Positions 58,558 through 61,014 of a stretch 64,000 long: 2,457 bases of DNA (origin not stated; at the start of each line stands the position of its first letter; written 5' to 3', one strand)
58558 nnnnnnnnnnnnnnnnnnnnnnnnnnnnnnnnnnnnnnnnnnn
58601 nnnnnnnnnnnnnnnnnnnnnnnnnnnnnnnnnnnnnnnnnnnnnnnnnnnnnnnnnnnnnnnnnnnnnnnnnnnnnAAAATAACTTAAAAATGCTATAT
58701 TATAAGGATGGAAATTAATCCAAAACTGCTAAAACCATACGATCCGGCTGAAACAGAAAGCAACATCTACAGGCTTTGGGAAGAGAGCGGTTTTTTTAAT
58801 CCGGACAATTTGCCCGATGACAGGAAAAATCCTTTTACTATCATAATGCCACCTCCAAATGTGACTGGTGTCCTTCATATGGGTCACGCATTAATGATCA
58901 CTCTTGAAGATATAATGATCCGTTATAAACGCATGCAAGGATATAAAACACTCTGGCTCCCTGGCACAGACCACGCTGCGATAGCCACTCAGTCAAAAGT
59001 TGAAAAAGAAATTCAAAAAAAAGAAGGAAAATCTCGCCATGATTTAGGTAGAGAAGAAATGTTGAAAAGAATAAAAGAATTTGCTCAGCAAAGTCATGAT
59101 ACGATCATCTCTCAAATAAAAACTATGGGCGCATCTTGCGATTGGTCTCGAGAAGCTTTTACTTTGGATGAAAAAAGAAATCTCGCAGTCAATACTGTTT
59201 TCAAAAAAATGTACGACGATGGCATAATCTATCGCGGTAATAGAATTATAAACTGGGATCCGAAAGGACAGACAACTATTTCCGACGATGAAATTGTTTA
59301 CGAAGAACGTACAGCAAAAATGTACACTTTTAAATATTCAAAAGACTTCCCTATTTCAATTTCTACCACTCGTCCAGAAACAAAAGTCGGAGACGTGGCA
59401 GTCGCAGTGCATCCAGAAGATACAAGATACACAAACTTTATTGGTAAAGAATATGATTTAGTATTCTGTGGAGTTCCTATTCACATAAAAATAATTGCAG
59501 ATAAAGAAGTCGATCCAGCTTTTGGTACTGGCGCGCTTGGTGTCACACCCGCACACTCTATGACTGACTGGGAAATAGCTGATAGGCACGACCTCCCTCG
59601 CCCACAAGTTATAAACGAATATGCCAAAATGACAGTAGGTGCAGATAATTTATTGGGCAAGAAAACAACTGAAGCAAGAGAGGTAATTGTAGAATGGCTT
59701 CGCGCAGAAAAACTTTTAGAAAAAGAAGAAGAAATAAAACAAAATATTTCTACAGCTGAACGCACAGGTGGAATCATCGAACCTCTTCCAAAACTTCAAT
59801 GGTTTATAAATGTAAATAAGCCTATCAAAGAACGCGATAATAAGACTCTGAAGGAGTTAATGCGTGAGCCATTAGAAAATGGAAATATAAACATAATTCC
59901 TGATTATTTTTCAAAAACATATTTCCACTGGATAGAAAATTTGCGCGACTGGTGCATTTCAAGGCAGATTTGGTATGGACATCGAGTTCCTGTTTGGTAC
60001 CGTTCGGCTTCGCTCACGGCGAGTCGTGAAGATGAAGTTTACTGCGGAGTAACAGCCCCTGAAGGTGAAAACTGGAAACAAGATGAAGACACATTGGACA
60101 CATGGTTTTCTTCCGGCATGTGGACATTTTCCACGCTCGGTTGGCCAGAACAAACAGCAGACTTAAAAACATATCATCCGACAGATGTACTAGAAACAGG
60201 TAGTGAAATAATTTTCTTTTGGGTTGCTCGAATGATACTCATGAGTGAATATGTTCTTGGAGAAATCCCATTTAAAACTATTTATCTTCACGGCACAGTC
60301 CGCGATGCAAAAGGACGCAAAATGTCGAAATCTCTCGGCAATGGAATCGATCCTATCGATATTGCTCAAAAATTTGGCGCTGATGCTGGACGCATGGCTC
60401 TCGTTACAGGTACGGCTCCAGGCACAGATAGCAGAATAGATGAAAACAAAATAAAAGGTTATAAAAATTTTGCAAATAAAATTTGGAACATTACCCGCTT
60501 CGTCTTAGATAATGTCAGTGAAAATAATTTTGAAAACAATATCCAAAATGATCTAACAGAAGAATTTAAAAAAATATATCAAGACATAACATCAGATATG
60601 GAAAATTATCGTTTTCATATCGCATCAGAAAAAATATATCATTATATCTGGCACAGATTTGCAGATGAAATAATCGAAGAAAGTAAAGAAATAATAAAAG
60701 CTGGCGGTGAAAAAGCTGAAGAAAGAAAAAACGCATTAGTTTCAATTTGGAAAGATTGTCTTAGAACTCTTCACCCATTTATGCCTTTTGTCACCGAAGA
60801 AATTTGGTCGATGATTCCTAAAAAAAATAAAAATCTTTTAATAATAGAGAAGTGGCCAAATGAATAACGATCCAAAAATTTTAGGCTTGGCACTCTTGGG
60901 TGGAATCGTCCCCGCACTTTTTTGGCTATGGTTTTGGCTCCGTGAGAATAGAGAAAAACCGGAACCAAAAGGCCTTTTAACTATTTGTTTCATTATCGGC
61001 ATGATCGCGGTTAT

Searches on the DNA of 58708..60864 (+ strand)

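Call 50: search_rna_families(source=L020, start=4840, end=5110, threshold=evalue, max_evalue=10, show_alignments=2)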
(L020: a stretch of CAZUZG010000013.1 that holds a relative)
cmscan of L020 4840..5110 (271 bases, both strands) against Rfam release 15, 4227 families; matches with E-value up to 10: 5.
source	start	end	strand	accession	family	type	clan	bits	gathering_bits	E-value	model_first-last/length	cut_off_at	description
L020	4844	4909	-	RF02900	AaHKsRNA82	Gene; sRNA;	-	17.3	51.4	4.1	1-81/81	no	Aggregatibacter sRNA 82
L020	4872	4939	-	RF02438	SpF51_sRNA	Gene; sRNA;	-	16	50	1.8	1-45/45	no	Streptococcus sRNA SpF51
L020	4861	4930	-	RF02362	Yfr10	Gene; sRNA;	-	15.3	43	9.5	1-78/78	no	Cyanobacterial functional RNA 10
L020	4869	4998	-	RF00514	His_leader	Cis-reg; leader;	-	13.9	49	5.7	1-126/126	no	Histidine operon leader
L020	4989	5047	-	RF01147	sR12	Gene; snRNA; snoRNA; CD-box;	-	13.3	38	1.4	1-52/52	no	Small nucleolar RNA sR12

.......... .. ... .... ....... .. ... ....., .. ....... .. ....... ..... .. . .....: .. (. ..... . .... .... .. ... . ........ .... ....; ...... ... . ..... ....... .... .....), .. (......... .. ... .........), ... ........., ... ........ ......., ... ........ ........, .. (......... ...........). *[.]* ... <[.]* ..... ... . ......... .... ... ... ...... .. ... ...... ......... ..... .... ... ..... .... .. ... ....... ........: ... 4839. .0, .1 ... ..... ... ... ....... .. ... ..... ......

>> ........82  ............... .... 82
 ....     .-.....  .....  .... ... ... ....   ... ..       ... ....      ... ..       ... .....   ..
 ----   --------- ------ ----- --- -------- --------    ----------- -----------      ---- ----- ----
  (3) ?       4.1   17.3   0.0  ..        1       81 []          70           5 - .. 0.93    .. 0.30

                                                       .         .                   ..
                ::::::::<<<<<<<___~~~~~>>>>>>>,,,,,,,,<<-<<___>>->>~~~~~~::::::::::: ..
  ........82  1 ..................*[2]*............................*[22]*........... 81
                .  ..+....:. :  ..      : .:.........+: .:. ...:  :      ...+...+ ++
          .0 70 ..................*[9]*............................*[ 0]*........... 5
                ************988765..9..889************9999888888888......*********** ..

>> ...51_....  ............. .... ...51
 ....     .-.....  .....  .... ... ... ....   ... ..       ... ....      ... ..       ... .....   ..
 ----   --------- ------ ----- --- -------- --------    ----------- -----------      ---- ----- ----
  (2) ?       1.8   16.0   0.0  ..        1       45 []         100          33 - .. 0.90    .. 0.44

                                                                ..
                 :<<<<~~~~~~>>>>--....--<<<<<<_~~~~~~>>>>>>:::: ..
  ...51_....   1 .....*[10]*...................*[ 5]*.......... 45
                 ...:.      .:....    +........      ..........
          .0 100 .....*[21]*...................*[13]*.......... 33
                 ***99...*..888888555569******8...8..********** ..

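Call 96: search_rna_families(sources=[L020, L120, L123, L111, L110, L108, L121], threshold=gathering)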
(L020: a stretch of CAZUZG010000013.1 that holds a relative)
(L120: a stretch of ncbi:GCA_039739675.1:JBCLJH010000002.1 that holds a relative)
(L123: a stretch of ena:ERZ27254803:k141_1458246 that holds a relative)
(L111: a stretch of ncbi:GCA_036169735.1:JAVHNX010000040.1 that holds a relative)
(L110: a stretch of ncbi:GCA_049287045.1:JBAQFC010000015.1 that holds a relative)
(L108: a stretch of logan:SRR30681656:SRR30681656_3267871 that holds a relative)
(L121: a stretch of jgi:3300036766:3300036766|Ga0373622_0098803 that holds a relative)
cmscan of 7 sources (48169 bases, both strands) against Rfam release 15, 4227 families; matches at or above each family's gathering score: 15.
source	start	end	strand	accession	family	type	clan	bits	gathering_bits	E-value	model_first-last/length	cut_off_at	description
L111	6976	7048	+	RF00005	tRNA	Gene; tRNA;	CL00001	71.1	29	1.2e-13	1-71/71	no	tRNA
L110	4998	5070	+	RF00005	tRNA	Gene; tRNA;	CL00001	71.1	29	1.2e-13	1-71/71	no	tRNA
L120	4607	4680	-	RF00005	tRNA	Gene; tRNA;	CL00001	71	29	1.2e-13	1-71/71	no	tRNA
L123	729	802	-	RF00005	tRNA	Gene; tRNA;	CL00001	70.5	29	1.7e-13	1-71/71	no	tRNA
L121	3188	3261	-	RF00005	tRNA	Gene; tRNA;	CL00001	70.5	29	1.7e-13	1-71/71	no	tRNA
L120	5708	5778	-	RF00005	tRNA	Gene; tRNA;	CL00001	69.4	29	3.5e-13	1-71/71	no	tRNA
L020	42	114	+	RF00005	tRNA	Gene; tRNA;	CL00001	67.8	29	9.6e-13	1-71/71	no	tRNA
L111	7387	7457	-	RF00005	tRNA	Gene; tRNA;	CL00001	63.9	29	1.2e-11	1-71/71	no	tRNA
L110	5409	5479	-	RF00005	tRNA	Gene; tRNA;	CL00001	63.9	29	1.2e-11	1-71/71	no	tRNA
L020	5673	5744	+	RF00005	tRNA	Gene; tRNA;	CL00001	61.9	29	4e-11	1-71/71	no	tRNA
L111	6374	6445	+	RF00005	tRNA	Gene; tRNA;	CL00001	61.5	29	5.3e-11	1-71/71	no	tRNA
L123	2939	3009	-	RF00005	tRNA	Gene; tRNA;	CL00001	59.8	29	1.5e-10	1-71/71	no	tRNA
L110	4545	4616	+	RF00005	tRNA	Gene; tRNA;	CL00001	59.4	29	2e-10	1-71/71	no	tRNA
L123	1182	1253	-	RF00005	tRNA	Gene; tRNA;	CL00001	59.3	29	2.1e-10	1-71/71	no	tRNA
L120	5346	5417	-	RF00005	tRNA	Gene; tRNA;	CL00001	58.3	29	3.9e-10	1-71/71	no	tRNA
